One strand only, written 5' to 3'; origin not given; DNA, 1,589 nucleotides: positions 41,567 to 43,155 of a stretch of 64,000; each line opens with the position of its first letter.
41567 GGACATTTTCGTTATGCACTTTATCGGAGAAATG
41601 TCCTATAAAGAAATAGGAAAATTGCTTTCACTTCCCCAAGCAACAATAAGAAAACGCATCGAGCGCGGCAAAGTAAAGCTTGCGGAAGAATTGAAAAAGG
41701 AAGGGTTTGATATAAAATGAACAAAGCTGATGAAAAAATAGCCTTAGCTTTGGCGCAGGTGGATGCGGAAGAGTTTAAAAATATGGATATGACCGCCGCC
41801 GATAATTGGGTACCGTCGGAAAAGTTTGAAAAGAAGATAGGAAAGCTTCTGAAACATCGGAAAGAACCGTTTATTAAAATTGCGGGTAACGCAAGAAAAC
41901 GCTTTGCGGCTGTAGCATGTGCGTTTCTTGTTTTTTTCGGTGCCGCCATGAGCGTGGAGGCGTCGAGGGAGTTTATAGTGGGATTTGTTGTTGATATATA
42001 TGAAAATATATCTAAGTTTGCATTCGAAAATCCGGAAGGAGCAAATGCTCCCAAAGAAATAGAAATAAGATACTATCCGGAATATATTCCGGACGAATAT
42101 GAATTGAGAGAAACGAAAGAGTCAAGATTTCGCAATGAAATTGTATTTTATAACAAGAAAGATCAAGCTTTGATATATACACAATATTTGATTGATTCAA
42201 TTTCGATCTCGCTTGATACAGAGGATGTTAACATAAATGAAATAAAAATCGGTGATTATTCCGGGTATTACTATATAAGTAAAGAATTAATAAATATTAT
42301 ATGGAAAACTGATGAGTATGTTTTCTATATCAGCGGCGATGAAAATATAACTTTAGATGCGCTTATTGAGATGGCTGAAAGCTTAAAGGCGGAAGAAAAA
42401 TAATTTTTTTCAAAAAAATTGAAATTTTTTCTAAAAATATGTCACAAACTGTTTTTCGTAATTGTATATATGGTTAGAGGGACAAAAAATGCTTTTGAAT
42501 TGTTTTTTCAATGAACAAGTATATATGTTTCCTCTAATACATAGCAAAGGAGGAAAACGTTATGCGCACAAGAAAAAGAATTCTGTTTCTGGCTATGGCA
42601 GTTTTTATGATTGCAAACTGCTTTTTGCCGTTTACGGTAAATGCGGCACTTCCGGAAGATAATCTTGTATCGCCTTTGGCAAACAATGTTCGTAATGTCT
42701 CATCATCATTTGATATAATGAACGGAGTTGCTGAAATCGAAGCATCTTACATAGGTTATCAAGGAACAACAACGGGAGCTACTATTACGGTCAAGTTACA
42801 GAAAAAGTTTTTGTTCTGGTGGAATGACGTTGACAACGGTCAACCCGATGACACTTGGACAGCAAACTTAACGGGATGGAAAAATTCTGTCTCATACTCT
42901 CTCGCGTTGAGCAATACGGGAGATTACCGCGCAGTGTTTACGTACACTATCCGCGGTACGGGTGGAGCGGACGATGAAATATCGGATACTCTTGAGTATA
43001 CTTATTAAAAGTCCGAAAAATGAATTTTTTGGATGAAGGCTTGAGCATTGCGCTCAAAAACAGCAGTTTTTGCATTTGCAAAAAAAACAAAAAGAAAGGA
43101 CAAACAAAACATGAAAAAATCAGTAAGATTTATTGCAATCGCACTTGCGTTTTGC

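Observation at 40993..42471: Duplicated promoter motif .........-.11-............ upstream of the ECF sigma gene and upstream of the secreted-protein/lipoprotein block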

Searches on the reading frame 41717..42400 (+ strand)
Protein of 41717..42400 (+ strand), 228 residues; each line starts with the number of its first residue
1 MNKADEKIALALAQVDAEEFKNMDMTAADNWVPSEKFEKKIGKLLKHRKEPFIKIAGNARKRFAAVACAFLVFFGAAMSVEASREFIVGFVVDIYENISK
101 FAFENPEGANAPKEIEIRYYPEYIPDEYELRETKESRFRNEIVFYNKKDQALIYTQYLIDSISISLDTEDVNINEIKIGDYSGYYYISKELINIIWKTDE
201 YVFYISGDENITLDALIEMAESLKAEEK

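Call 8: search_protein_families(library=pfam, proteins=[window:41717-42400:+], max_evalue=0.01)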
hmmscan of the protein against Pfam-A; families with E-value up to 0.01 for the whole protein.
window:41717-42400:+ (228 aa): 1 family
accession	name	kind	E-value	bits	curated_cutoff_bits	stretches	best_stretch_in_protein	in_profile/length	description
PF14285.11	DUF4367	-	2.7e-17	63.6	22.1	1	119-223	2-110/110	Domain of unknown function (DUF4367)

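Call 14: search_protein_families(library=ncbifam, proteins=[window:41717-42400:+], max_evalue=0.01)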
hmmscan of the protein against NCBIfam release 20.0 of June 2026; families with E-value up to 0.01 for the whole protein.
window:41717-42400:+ (228 aa): 0 families

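Call 78: find_homologous_proteins(query=window:41717-42400:+, max_evalue=0.00001)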
Query window:41717-42400:+ (228 aa): 2 proteins with E <= 0.00001 among 348 candidates.
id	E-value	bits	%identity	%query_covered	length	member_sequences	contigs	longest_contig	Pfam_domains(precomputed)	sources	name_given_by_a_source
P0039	7.3e-143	492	100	100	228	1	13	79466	PF14285.12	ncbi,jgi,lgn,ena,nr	ncbi:MAG: DUF4367 domain-containing protein [Ruminococcaceae bacterium]|nr:DUF4367 domain-containing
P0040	1.2e-17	82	30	83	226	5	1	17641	PF14285.12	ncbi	-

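Call 79: search_solved_structures(query=window:41717-42400:+, max_evalue=1)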
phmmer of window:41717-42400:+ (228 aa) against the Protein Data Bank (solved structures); distinct sequences matched with E-value up to 1: 2.
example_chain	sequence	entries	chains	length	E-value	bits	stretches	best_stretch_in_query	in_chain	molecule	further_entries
8iwd_A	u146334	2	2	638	0.11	15.4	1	163-220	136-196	Alpha-L-rhamnosidase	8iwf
9p4j_E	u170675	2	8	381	0.34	13.9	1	135-177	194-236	Retron Eco8 reverse transcriptase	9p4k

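Call 85: predict_structure(alignment_id=A4)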
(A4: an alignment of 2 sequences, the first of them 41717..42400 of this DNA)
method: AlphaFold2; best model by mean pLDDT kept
length: 228 residues; sequences in the alignment: 2
mean_pLDDT: 53.4   pTM: 0.46
mean pLDDT of the five models: 53.4, 51.7, 50.3, 47.9, 44.9
residues with pLDDT >= 90: 0; 70-90: 71; 50-70: 30; < 50: 127
segments of 3 or more residues with pLDDT < 50: 1-113, 160-169, 225-228
pLDDT, mean of each block of 10 residues (from residue 1): 35 39 36 42 37 31 39 37 35 38 36 54 80 66 81 68 41 73 72 72 77 85 55
secondary structure, 60 per line:
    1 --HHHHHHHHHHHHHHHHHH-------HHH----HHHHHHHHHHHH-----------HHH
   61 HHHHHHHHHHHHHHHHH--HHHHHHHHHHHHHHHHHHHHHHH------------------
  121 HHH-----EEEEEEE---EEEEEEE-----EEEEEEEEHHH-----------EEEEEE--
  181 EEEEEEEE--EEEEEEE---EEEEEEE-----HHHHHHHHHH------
elements in order: H3-20 H35-46 H58-77 H80-102 E129-135 E139-145 E151-158 E173-178 E181-188 E191-197 E201-207 H213-222

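Call 87: fold_search(model_id=the predicted structure, library=pdb)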
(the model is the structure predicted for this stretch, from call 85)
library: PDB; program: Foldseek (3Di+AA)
matches with E <= 10: 1355; with E <= 0.001: 1
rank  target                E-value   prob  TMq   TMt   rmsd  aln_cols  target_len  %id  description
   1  1vr8                  2.4e-04  1.00  0.29  0.46   5.6       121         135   12  Crystal structure of GTP binding regulator (TM1622) from Thermotoga Maritima at 1.75 A resolution (released 2005-03-15)
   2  5fyw_H                1.4e-02  0.69  0.18  0.27  14.1       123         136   13  Transcription initiation complex structures elucidate DNA opening (OC) (released 2016-05-18)
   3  1yem_B                2.9e-02  0.23  0.12  0.15  14.8       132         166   10  Conserved hypothetical protein Pfu-838710-001 from Pyrococcus furiosus (released 2005-01-11)
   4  7nsa                  3.6e-02  0.15  0.11  0.13  15.5       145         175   12  Triphosphate tunnel metalloenzyme from Sulfolobus acidocaldarius in complex with pyrophosphate and calcium (released 2021-06-02)
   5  2v43_B                4.3e-02  0.96  0.26  0.22  13.1       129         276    8  Crystal structure of RseB: a sensor for periplasmic stress response in E. coli (released 2007-08-28)
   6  1yem_A                4.5e-02  0.14  0.11  0.14  15.2       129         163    9  Conserved hypothetical protein Pfu-838710-001 from Pyrococcus furiosus (released 2005-01-11)
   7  7pov_A                5.4e-02  0.30  0.14  0.06  11.5        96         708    6  MUC2 Tubules of D1D2D3 domains (released 2022-02-16)
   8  2v7s                  5.4e-02  0.28  0.19  0.22  18.3       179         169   10  Crystal structure of the putative lipoprotein LppA from Mycobacterium tuberculosis (released 2008-08-26)
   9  6zgp_C                5.4e-02  0.23  0.16  0.11   8.6       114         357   11  Crystal structure of the quaternary ammonium Rieske monooxygenase CntA in complex with inhibitor MMV12 (MMV020670) (released 2020-11-18)
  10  3h0g_H                5.7e-02  0.44  0.19  0.30  12.8       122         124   11  RNA Polymerase II from Schizosaccharomyces pombe (released 2009-08-25)
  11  2acg                  6.1e-02  0.99  0.19  0.33   3.5        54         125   18  ACANTHAMOEBA CASTELLANII PROFILIN II (released 1994-11-01)
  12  6e8a_A                6.1e-02  0.80  0.22  0.32   7.5       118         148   11  Crystal structure of DcrB from Salmonella enterica at 1.92 Angstroms resolution (released 2018-10-31)
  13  5uc0_A                6.8e-02  0.33  0.13  0.17  13.7        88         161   15  Crystal Structure of Beta-barrel-like, Uncharacterized Protein of COG5400 from Brucella abortus (released 2017-02-08)
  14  7ns9                  6.8e-02  0.13  0.11  0.14  15.2       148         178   12  Triphosphate tunnel metalloenzyme from Sulfolobus acidocaldarius in complex with triphosphate and calcium (released 2021-06-02)
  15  6iqi_A                8.1e-02  0.99  0.21  0.35   4.1        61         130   18  crystal structure of Arabidopsis thaliana Profilin 2 (released 2019-11-06)
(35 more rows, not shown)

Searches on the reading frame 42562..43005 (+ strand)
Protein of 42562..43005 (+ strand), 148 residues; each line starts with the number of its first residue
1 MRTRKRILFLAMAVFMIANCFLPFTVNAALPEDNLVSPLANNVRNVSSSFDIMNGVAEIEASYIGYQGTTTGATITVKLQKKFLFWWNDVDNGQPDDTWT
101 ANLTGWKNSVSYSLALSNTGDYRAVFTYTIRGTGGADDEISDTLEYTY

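Call 8: search_protein_families(library=pfam, proteins=[window:42562-43005:+], max_evalue=0.01)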
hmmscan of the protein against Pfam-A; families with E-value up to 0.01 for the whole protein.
window:42562-43005:+ (148 aa): 0 families

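Call 14: search_protein_families(library=ncbifam, proteins=[window:42562-43005:+], max_evalue=0.01)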
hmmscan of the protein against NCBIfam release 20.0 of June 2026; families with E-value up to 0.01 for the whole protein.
window:42562-43005:+ (148 aa): 0 families

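Call 48: find_homologous_proteins(query=window:42562-43005:+, max_evalue=0.001)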
Query window:42562-43005:+ (148 aa): 11 proteins with E <= 0.001 among 50 candidates.
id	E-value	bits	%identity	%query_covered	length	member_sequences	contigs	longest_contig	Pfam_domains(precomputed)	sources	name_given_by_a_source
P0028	6.3e-94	330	100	100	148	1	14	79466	-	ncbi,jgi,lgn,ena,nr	ncbi:MAG: hypothetical protein E7665_04590 [Ruminococcaceae bacterium]|nr:hypothetical protein [Osci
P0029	1.3e-81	290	89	100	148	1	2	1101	-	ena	-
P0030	8.2e-81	287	89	100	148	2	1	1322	-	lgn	-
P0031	7.1e-26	109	45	97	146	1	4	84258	-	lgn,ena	-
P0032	5.2e-24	103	46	97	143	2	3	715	-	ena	-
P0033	2.9e-23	100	45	91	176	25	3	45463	-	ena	-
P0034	8.5e-22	96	44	95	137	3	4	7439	-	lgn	-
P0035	2.7e-21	94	44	98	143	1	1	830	-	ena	-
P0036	2.5e-20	91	42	89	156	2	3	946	-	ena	-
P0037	2.8e-20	91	42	98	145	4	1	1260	-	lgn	-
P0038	6.2e-20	90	41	100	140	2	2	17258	-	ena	-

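Call 49: find_encoding_contigs(protein=P0029, flank=3000, max_places=4)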
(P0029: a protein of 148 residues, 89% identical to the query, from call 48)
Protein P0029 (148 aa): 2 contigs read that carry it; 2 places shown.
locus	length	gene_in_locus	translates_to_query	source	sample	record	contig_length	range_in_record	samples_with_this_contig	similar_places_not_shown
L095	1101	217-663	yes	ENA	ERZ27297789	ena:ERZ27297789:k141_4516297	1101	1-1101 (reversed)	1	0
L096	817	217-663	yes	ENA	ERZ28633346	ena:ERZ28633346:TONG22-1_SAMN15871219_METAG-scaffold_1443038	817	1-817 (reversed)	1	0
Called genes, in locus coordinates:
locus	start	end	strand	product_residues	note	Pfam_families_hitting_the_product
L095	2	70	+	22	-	?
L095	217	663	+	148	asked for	-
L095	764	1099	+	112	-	?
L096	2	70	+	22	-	?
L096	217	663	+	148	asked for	-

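Call 50: find_encoding_contigs(protein=P0030, flank=3000, max_places=4)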
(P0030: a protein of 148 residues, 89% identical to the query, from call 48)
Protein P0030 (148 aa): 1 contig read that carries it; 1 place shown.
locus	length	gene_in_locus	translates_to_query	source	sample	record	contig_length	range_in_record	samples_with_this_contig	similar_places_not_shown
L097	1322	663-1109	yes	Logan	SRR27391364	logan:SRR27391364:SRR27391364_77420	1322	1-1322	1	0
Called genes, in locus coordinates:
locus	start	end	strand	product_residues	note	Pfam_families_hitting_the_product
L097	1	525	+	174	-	?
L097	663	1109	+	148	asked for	-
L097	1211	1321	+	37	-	?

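Call 51: find_encoding_contigs(protein=P0028, flank=3000, max_places=10)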
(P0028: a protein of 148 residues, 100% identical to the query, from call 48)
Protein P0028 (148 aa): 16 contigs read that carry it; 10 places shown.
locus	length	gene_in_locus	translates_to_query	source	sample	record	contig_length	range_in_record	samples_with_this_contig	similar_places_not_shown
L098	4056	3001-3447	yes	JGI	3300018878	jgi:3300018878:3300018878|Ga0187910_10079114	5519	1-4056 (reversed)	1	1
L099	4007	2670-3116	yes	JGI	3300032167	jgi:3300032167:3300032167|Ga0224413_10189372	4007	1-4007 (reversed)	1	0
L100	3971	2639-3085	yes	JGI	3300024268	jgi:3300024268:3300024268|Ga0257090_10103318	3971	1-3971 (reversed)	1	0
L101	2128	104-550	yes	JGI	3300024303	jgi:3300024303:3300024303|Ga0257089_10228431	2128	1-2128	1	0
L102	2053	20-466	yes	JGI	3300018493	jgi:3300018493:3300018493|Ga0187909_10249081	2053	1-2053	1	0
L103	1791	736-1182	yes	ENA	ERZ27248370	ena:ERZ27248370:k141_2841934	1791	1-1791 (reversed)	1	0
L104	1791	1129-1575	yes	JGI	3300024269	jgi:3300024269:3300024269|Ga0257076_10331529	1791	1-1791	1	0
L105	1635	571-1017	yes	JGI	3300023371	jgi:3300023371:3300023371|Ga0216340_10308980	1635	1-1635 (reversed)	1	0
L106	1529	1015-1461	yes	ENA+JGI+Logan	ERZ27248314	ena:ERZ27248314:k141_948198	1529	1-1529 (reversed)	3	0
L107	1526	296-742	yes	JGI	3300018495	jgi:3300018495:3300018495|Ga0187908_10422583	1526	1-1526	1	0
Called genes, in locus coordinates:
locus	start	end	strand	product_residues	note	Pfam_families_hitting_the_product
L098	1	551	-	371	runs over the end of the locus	PF13377:Peripla_BP_3, PF13556:HTH_30 (weak)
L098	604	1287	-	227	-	PF00392:GntR, PF07729:FCD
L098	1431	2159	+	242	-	PF08281:Sigma70_r4_2, PF04545:Sigma70_r4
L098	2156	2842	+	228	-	PF14285:DUF4367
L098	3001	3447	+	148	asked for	-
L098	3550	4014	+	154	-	-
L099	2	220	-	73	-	?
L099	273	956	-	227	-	PF00392:GntR, PF07729:FCD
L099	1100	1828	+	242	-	PF08281:Sigma70_r4_2, PF04545:Sigma70_r4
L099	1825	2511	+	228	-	PF14285:DUF4367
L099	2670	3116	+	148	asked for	-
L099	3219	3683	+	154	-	-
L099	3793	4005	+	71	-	?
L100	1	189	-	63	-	?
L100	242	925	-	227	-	PF00392:GntR, PF07729:FCD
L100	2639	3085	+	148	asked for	-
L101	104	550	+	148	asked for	-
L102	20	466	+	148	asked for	-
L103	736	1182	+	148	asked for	-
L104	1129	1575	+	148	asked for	-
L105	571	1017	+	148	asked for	-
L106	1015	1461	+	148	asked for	-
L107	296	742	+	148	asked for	-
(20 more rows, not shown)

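Call 67: predict_structure(alignment_id=A3)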
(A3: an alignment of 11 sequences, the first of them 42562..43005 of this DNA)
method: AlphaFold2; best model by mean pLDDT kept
length: 148 residues; sequences in the alignment: 11
mean_pLDDT: 84.2   pTM: 0.66
mean pLDDT of the five models: 84.2, 84.0, 83.9, 83.3, 82.9
residues with pLDDT >= 90: 100; 70-90: 19; 50-70: 13; < 50: 16
segments of 3 or more residues with pLDDT < 50: 22-35
pLDDT, mean of each block of 10 residues (from residue 1): 62 69 44 48 93 96 94 97 94 94 96 95 97 90 95
secondary structure, 60 per line:
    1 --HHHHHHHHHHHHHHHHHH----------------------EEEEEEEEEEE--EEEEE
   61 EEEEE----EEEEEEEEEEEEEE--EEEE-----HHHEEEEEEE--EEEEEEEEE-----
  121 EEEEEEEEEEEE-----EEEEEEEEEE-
elements in order: H3-20 E43-53 E56-65 E70-83 E86-89 E98-104 E107-115 E121-132 E138-147

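Call 71: fold_search(model_id=the predicted structure, library=pdb)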
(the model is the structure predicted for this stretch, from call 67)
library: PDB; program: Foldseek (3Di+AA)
matches with E <= 10: 1691; with E <= 0.001: 14
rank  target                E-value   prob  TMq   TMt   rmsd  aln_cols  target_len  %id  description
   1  6z2p_A                1.1e-04  1.00  0.38  0.19   5.8       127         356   12  Crystal structure of catalytic inactive OgpA from Akkermansia muciniphila in complex with an O-glycopeptide (glycodros (released 2020-09-30)
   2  9hki_A                2.9e-04  1.00  0.41  0.08   5.5       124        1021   12  Plunge-frozen beta-galactosidase (released 2025-12-17)
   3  7mjp_C                2.9e-04  1.00  0.35  0.19   6.3       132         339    8  Vascular KATP channel: Kir6.1 SUR2B propeller-like conformation 2 (released 2021-10-13)
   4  6z2o                  3.9e-04  1.00  0.39  0.19   5.7       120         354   12  Crystal structure of wild type OgpA from Akkermansia muciniphila in P 21 21 21 (released 2020-09-30)
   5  6z2d                  4.1e-04  1.00  0.42  0.20   4.8       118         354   11  Crystal structure of wild type OgpA from Akkermansia muciniphila in P 41 21 2 (released 2020-09-30)
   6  6z2q_A                4.6e-04  1.00  0.37  0.19   6.5       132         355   11  Crystal structure of wild type OgpA from Akkermansia muciniphila in complex with an O-glycopeptide (GalGalNAc-TS) prod (released 2020-09-30)
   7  7mjo_C                6.4e-04  1.00  0.38  0.21   6.2       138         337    9  Vascular KATP channel: Kir6.1 SUR2B quatrefoil-like conformation 1 (released 2021-10-13)
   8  6byc                  7.1e-04  1.00  0.42  0.09   5.3       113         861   15  Crystal structure of the GH2 exo-beta-mannanase from Xanthomonas axonopodis pv. citri (released 2018-07-18)
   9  8u01                  7.1e-04  1.00  0.38  0.08   4.7       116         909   13  Crystal Structure of the Glycoside Hydrolase Family 2 TIM Barrel-domain Containing Protein from Phocaeicola plebeius (released 2023-09-27)
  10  6byg_A                8.0e-04  1.00  0.38  0.09   5.5       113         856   16  Crystal structure of the nucleophile mutant (E575A) of the GH2 exo-beta-mannanase from Xanthomonas axonopodis pv. citr (released 2018-07-18)
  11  7brs_D                8.9e-04  1.00  0.41  0.08   5.2       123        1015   12  E.coli beta-galactosidase (E537Q) in complex with fluorescent probe KSA02 (released 2021-03-03)
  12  9nms_A                8.9e-04  1.00  0.36  0.21   6.2       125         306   10  R162Q mutant of inwardly rectifying potassium channel Kir7.1 (released 2026-01-28)
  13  3vd5_A                9.4e-04  1.00  0.41  0.08   5.4       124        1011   12  E. coli (lacZ) beta-galactosidase (N460S) (released 2012-04-11)
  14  3t2p_A                9.9e-04  1.00  0.41  0.08   5.5       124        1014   12  E. coli (lacZ) beta-galactosidase (S796D) in complex with IPTG (released 2012-01-18)
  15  3isy                  1.1e-03  1.00  0.44  0.53   5.7       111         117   10  Crystal structure of an intracellular proteinase inhibitor (ipi, bsu11130) from bacillus subtilis at 2.61 A resolution (released 2009-09-15)
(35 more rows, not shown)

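Call 72: find_encoding_contigs(protein=P0031, flank=4000, max_places=3)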
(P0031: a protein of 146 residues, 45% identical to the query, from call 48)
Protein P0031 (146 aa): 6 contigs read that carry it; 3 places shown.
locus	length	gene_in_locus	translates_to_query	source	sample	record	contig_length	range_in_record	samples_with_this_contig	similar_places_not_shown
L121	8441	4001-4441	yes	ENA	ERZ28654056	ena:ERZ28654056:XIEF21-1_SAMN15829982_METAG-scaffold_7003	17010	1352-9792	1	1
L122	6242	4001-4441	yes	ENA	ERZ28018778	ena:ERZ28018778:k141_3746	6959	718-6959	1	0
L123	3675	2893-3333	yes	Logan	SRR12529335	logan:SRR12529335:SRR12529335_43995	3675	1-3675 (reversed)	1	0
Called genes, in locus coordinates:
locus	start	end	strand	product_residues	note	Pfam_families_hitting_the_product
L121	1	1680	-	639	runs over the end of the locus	PF16334:DUF4964, PF17168:DUF5127, PF03512:Glyco_hydro_52 (faint), PF16335:GtaA_6_Hairpin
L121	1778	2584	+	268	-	PF02311:AraC_binding, PF12833:HTH_18, PF00165:HTH_AraC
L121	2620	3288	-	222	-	PF14285:DUF4367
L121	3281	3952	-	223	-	PF04542:Sigma70_r2, PF08281:Sigma70_r4_2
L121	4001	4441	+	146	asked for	-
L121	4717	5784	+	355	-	PF02687:FtsX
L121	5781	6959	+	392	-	-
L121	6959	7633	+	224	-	PF02463:SMC_N (weak), PF00005:ABC_tran, PF13304:AAA_21 (faint)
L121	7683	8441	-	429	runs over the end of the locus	PF00232:Glyco_hydro_1, PF00150:Cellulase (faint)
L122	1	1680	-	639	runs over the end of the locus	PF16334:DUF4964, PF17168:DUF5127, PF03512:Glyco_hydro_52 (faint), PF16335:GtaA_6_Hairpin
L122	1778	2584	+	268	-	PF02311:AraC_binding, PF12833:HTH_18, PF00165:HTH_AraC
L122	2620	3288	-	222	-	PF14285:DUF4367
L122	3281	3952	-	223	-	PF04542:Sigma70_r2, PF08281:Sigma70_r4_2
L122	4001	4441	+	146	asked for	-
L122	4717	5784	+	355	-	PF02687:FtsX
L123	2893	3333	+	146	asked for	-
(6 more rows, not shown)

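Call 73: find_encoding_contigs(protein=P0033, flank=4000, max_places=2)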
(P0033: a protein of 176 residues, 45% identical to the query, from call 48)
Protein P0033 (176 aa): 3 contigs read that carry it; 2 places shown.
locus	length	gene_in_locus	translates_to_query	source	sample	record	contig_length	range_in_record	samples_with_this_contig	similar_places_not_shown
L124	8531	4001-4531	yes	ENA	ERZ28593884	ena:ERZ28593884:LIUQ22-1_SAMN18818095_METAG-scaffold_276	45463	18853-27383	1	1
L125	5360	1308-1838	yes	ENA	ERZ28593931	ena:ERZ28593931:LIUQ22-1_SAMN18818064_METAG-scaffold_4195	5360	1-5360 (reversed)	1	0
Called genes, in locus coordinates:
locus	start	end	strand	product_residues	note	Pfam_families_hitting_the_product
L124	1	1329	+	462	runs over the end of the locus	-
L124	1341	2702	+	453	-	-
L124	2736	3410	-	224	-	PF14285:DUF4367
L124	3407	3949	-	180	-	PF04542:Sigma70_r2, PF08281:Sigma70_r4_2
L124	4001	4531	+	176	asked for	-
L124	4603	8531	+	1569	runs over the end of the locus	-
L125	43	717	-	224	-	PF14285:DUF4367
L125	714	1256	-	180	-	PF04542:Sigma70_r2, PF08281:Sigma70_r4_2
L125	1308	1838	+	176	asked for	-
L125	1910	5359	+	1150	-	?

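Call 92: search_protein_representatives(alignment_id=A3)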
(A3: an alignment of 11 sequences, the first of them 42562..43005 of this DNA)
Query: 11 sequences, 145 profile positions. Proteins with E-value up to 0.001 (for the whole library): 949; up to 1e-10: 461; up to 1e-30: 72. The best 150 are listed.
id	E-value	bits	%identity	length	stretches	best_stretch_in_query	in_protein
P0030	5.2e-61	221.2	-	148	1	1-145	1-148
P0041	5.8e-45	169.2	-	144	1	4-145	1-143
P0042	1.1e-44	168.3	-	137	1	4-145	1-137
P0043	7.4e-44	165.6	-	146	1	4-145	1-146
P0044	9.9e-44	165.2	-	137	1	4-145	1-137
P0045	2.8e-43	163.7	-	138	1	4-145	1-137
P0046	8.5e-42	158.9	-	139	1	4-145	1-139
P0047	4.3e-41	156.6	-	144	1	4-145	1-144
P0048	2.7e-40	154.0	-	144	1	4-145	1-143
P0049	6.2e-40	152.9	-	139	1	4-145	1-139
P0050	1.7e-39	151.5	-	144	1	4-145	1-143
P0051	5.1e-39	149.9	-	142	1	4-145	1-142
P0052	1.8e-38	148.1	-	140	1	1-145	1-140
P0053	3.9e-38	147.1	-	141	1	4-145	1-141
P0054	4.8e-38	146.7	-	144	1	1-145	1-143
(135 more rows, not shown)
